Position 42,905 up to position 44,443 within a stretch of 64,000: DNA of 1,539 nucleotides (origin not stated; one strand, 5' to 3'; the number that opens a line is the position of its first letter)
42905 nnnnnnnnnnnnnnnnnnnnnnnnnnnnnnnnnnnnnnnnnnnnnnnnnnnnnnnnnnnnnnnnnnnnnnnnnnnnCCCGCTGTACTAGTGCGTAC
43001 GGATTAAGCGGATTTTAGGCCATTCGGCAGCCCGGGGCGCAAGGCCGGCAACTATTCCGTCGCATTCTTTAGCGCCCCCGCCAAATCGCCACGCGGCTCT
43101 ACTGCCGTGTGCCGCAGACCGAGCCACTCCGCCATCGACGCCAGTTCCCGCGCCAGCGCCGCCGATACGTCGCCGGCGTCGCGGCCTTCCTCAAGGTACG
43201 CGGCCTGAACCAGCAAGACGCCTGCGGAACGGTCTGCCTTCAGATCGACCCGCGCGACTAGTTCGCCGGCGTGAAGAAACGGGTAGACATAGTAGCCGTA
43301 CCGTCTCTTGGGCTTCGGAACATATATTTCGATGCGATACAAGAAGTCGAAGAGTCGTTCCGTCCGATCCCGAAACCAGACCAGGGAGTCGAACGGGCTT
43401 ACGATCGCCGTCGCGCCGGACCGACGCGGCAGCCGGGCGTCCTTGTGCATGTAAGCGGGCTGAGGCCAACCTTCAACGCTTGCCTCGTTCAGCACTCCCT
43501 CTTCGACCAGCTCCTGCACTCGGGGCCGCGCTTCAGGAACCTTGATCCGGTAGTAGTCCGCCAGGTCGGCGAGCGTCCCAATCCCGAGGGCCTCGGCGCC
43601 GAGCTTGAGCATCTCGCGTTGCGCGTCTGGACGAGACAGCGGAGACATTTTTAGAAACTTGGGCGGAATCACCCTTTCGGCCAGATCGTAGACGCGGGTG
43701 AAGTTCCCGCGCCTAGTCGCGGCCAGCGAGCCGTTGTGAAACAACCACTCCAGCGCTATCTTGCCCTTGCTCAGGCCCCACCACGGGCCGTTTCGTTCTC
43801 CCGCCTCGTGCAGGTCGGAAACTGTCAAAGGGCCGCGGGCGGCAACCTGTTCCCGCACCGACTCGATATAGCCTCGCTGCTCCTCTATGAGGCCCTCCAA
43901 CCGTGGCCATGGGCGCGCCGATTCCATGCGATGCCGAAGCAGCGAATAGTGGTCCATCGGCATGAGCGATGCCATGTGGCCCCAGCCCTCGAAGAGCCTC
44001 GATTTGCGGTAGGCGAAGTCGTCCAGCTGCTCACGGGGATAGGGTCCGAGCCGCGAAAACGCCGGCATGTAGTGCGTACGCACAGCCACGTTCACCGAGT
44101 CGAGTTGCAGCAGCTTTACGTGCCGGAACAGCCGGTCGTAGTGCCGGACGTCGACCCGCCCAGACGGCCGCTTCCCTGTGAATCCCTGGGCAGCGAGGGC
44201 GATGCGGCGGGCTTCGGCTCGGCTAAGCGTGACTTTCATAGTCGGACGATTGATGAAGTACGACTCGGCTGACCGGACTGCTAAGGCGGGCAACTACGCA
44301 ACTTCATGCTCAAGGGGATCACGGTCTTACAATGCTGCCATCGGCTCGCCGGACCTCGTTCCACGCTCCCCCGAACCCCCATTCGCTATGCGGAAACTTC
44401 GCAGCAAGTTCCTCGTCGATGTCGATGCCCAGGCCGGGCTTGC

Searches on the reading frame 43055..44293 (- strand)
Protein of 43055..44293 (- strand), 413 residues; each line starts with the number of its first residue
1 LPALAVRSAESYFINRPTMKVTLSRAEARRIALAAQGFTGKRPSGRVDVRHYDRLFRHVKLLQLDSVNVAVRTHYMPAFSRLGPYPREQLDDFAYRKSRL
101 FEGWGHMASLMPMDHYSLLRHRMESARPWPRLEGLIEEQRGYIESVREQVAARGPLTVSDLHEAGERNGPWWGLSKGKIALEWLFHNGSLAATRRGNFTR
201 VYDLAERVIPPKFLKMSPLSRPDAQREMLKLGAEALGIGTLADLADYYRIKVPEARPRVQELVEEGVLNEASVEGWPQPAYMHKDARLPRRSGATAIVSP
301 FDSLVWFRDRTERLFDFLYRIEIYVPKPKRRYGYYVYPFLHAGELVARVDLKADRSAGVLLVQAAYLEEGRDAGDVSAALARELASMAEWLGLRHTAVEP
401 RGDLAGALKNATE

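Call 20: search_protein_families(library=pfam, proteins=[window:43055-44293:-], max_evalue=0.00001)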
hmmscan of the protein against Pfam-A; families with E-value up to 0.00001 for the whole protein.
window:43055-44293:- (413 aa): 1 family
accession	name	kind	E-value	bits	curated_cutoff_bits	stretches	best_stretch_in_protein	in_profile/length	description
PF06224.18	AlkZ-like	-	4.7e-65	220.8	25.9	1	57-390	2-329/329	DNA glycosylase AlkZ-like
